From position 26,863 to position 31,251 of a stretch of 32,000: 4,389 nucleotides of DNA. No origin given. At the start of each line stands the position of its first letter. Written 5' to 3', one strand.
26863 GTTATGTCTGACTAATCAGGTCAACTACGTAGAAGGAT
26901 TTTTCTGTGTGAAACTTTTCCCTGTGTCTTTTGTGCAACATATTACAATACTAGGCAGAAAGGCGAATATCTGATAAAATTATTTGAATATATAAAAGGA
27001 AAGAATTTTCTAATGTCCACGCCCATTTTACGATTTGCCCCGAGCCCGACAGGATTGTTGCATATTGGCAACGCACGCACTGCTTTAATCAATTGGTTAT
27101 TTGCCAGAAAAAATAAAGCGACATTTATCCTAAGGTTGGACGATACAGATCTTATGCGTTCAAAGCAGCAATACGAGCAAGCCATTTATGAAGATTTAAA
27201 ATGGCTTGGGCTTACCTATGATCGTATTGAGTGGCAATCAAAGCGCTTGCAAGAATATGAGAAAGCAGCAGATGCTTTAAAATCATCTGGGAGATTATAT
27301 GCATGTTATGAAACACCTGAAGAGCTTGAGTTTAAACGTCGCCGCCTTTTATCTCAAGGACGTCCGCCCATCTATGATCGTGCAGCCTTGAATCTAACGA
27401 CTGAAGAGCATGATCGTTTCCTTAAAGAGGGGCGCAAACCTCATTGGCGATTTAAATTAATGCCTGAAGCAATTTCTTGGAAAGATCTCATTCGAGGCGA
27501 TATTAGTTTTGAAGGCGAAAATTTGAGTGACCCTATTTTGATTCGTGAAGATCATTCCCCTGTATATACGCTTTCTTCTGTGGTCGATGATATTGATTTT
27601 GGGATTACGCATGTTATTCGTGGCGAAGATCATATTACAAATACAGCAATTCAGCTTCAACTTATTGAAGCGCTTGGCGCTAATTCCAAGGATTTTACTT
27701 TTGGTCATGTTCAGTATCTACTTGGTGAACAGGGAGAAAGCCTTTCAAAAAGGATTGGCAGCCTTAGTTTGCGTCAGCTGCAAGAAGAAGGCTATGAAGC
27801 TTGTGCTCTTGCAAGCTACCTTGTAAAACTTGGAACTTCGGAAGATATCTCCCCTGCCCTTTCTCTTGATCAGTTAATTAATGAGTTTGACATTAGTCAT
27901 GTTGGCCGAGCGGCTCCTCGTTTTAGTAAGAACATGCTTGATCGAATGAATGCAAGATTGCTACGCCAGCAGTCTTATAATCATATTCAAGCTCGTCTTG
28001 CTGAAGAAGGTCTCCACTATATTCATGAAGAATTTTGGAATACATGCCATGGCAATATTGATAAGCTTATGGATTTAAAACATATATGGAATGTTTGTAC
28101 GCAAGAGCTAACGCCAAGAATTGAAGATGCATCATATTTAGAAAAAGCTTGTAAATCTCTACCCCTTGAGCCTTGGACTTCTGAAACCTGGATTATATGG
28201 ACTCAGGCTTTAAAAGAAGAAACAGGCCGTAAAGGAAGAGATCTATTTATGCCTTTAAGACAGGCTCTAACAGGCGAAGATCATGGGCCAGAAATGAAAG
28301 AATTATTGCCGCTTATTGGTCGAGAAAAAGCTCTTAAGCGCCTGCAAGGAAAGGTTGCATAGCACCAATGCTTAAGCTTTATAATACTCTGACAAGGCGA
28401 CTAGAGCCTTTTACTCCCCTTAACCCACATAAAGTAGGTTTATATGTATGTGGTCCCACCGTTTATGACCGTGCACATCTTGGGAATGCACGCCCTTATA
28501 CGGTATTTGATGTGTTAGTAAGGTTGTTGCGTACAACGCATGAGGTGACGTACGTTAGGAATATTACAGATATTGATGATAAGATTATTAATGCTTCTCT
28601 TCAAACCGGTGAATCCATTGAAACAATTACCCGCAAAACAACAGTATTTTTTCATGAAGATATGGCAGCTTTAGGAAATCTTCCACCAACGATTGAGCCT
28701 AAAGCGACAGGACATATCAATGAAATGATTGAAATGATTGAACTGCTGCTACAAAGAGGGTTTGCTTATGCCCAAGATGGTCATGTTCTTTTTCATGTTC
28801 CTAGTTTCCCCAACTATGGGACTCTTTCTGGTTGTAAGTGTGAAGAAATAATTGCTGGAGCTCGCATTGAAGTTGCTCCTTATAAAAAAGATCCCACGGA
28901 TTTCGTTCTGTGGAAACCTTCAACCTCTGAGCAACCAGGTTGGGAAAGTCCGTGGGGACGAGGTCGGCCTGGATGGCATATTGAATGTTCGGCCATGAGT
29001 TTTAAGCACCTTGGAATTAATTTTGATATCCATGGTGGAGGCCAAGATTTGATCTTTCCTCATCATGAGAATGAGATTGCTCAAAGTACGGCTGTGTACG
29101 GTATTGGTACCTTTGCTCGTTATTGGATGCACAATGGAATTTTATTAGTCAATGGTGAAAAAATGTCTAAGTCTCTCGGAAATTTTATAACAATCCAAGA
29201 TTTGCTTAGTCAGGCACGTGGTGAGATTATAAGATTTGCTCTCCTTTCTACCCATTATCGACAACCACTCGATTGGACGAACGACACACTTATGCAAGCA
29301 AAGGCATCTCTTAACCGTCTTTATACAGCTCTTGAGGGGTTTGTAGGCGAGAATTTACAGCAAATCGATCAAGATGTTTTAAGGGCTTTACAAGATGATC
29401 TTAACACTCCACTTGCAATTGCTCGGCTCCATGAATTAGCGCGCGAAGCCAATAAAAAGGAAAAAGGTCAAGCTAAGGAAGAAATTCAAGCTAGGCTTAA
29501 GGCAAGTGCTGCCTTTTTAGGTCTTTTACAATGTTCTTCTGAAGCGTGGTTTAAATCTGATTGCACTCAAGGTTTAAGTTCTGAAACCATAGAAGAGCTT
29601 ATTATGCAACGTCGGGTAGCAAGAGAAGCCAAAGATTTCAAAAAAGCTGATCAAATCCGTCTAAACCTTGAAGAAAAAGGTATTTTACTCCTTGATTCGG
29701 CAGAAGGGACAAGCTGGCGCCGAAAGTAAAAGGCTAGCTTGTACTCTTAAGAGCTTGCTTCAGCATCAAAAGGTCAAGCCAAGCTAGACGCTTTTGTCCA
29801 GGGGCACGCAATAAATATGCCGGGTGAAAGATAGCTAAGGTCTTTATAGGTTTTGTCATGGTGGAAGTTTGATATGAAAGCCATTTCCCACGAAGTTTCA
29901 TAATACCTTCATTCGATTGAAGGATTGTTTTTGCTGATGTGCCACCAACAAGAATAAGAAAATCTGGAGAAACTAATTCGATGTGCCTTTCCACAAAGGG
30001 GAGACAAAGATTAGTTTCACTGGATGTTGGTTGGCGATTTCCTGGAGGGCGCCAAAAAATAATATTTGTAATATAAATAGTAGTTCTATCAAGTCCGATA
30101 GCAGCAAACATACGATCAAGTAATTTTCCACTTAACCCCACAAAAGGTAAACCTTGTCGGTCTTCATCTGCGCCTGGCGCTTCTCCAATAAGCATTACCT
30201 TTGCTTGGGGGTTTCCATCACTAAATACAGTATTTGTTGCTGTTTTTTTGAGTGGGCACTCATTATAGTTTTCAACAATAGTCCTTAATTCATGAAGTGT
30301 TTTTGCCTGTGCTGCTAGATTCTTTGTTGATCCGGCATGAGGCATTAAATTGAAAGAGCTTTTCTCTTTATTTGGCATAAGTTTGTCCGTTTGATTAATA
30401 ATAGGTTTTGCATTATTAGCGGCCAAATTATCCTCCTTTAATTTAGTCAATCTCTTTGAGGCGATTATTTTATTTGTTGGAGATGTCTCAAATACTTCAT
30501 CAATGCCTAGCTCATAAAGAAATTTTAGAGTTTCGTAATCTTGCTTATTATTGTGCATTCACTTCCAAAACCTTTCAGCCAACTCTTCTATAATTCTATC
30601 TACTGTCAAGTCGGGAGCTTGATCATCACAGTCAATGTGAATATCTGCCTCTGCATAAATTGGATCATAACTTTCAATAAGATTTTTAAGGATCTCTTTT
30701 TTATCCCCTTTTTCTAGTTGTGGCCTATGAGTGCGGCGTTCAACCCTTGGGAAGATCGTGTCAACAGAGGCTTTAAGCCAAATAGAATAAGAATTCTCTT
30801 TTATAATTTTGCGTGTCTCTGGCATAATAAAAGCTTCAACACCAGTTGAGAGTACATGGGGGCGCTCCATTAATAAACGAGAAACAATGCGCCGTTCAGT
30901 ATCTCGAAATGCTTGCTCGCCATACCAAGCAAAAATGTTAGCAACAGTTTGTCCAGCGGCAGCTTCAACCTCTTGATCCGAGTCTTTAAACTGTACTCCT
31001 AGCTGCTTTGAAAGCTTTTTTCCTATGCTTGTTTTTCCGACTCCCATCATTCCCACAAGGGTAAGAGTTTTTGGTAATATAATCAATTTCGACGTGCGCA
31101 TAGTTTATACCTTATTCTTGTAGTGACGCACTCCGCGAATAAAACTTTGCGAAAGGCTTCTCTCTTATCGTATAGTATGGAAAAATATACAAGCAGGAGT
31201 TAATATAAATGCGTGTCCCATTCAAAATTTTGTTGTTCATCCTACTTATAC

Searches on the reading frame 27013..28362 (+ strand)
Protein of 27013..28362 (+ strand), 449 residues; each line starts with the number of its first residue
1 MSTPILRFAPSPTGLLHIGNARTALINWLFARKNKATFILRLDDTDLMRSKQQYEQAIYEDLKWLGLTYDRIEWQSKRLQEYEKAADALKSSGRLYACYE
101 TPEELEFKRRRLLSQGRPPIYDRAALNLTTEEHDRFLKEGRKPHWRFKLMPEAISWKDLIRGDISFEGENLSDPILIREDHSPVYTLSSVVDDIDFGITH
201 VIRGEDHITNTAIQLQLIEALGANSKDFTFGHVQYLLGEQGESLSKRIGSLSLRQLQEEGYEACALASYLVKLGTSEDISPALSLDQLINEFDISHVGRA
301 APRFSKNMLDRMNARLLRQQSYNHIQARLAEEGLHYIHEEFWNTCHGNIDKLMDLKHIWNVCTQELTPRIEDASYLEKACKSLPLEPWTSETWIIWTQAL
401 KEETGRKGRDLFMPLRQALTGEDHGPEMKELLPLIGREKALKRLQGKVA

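Call 10: find_encoding_contigs(protein=window:27013-28362:+, flank=10000, max_places=6)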
Protein window:27013-28362:+ (449 aa): no gene with exactly this product is on record in the collection.

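Call 12: find_related_loci(query=window:27013-28362:+, collection=genome_contigs, flank=10000)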
Query window:27013-28362:+ (449 aa) in genome_contigs; peptide patterns used: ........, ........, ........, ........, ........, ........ (x = any residue, [..] = any of these).
143 stretches matched a pattern; 9 encode a relative of the query (tblastn E <= 1e-3); 9 distinct loci.
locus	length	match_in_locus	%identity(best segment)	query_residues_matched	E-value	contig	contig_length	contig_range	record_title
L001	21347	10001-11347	93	1-449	0e+0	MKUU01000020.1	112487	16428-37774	MAG: Caedibacter sp. 38-128 SCNpilot_expt_500_p_scaffold_256, whole genome shotgun sequence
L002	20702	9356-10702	86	1-449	0e+0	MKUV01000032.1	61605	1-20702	MAG: Caedibacter sp. 37-49 SCNpilot_expt_500_p_scaffold_363, whole genome shotgun sequence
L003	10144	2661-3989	57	6-448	6e-173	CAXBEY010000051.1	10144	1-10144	MAG TPA_asm: uncultured Alphaproteobacteria bacterium isolate ERR2762125_concoct_1 genome assembly, contig: ERZ3421902.3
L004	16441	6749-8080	57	6-449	3e-171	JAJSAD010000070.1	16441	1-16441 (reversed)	MAG: Alphaproteobacteria bacterium isolate Dive96_bin4.281 k141_2507662, whole genome shotgun sequence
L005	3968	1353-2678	56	6-447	1e-177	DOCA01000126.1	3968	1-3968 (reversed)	MAG TPA_asm: Holosporales bacterium isolate UBA9215 contig_27456, whole genome shotgun sequence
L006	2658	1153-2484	50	3-445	2e-160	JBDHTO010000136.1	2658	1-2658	MAG: Alphaproteobacteria bacterium isolate AS-MESO-OLR.338 NODE_165360_length_2658_cov_24.867106, whole genome shotgun s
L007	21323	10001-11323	49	6-449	2e-129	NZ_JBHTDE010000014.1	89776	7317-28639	Dankookia sp. GCM10030260 strain CXZ487 spades_K_17_127_14, whole genome shotgun sequence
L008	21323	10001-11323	57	6-446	9e-172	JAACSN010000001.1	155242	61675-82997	MAG: Alphaproteobacteria bacterium isolate CG_2015-10_43_21 CG_2015-10_curated_scaffold_19, whole genome shotgun sequenc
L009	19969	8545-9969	34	6-448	2e-75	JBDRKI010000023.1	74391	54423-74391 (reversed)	MAG: Armatimonadota bacterium isolate MEGAHIT-group-1.7 k141_4538878, whole genome shotgun sequence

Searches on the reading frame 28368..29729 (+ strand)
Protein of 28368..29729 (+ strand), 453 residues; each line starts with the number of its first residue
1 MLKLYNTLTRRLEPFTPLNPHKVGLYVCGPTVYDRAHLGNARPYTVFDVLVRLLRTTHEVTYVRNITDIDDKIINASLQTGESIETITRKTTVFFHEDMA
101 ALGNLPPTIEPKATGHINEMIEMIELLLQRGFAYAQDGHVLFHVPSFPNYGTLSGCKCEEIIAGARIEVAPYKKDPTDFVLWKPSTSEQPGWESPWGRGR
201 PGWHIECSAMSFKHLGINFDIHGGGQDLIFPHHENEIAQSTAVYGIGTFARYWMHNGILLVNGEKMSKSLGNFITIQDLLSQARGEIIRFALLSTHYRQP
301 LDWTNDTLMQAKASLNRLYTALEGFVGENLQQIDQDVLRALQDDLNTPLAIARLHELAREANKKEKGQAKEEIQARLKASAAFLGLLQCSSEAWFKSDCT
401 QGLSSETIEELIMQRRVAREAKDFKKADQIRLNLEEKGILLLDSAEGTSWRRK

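Call 9: search_protein_families(library=pfam, proteins=[window:28368-29729:+], max_evalue=0.01)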
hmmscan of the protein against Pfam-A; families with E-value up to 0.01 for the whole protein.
window:28368-29729:+ (453 aa): 6 families
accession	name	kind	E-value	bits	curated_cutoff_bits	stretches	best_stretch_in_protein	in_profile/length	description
PF01406.26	tRNA-synt_1e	-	3.6e-121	404.6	27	1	15-312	2-300/301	tRNA synthetases class I (C) catalytic domain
PF09190.17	DALR_2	-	1.3e-12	48.5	22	1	339-388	4-57/57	DALR domain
PF00133.28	tRNA-synt_1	-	3.3e-08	33.2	22.7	1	219-302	329-412/414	tRNA synthetases class I (I, L, M and V)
PF09334.17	tRNA-synt_1g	-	1.7e-06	27.5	20.1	1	255-297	317-359/391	tRNA synthetases class I (M)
PF01921.24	tRNA-synt_1f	-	4.3e-06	26.3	27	1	203-311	222-328/360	tRNA synthetases class I (K)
PF23493.1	CysS_C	-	1.5e-05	25.5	23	1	405-451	5-51/51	Cysteinyl-tRNA ligase anticodon binding domain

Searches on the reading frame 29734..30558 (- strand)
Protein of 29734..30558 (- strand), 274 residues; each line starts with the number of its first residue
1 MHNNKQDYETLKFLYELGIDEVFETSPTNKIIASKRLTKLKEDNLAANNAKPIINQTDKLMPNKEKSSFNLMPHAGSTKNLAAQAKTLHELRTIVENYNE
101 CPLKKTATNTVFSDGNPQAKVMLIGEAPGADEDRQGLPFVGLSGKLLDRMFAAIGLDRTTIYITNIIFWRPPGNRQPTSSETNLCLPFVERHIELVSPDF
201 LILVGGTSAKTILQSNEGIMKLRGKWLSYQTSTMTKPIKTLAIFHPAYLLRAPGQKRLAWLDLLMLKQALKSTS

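Call 9: search_protein_families(library=pfam, proteins=[window:29734-30558:-], max_evalue=0.01)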
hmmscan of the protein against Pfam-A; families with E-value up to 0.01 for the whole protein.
window:29734-30558:- (274 aa): 1 family
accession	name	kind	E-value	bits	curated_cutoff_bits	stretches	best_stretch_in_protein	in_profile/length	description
PF03167.25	UDG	-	5.3e-35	121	24.3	1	112-261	1-138/141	Uracil DNA glycosylase superfamily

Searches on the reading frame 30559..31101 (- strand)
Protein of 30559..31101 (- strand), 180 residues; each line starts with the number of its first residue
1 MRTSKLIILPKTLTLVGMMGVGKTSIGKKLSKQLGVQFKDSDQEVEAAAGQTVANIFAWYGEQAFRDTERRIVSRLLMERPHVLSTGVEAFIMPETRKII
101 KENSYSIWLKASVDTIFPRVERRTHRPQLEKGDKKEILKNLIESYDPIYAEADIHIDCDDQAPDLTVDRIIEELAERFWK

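Call 76: search_protein_families(library=pfam, proteins=[window:30559-31101:-], max_evalue=0.01)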
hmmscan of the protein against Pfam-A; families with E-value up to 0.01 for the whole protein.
window:30559-31101:- (180 aa): 8 families
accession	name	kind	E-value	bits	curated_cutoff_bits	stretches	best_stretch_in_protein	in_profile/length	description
PF01202.28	SKI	-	4.2e-42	144.4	22.1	1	19-174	1-158/159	Shikimate kinase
PF13238.12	AAA_18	-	4.4e-07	30.8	29.4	1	15-133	3-122/128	AAA domain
PF01712.25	dNK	-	2.5e-05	24.6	27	0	101-152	121-170/203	Deoxynucleoside kinase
PF13189.12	Cytidylate_kin2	-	0.00024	21.8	28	1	14-51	3-40/176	Cytidylate kinase-like family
PF13671.12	AAA_33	-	0.00087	20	27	1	15-125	4-120/143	AAA domain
PF13401.12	AAA_22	-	0.0065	17.2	27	0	13-70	8-64/130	AAA domain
PF00004.35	AAA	-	0.0073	17.2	21.2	0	14-40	2-28/131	ATPase family associated with various cellular activities (AAA)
PF13479.12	AAA_24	-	0.0083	16.4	27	1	11-61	3-47/195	AAA domain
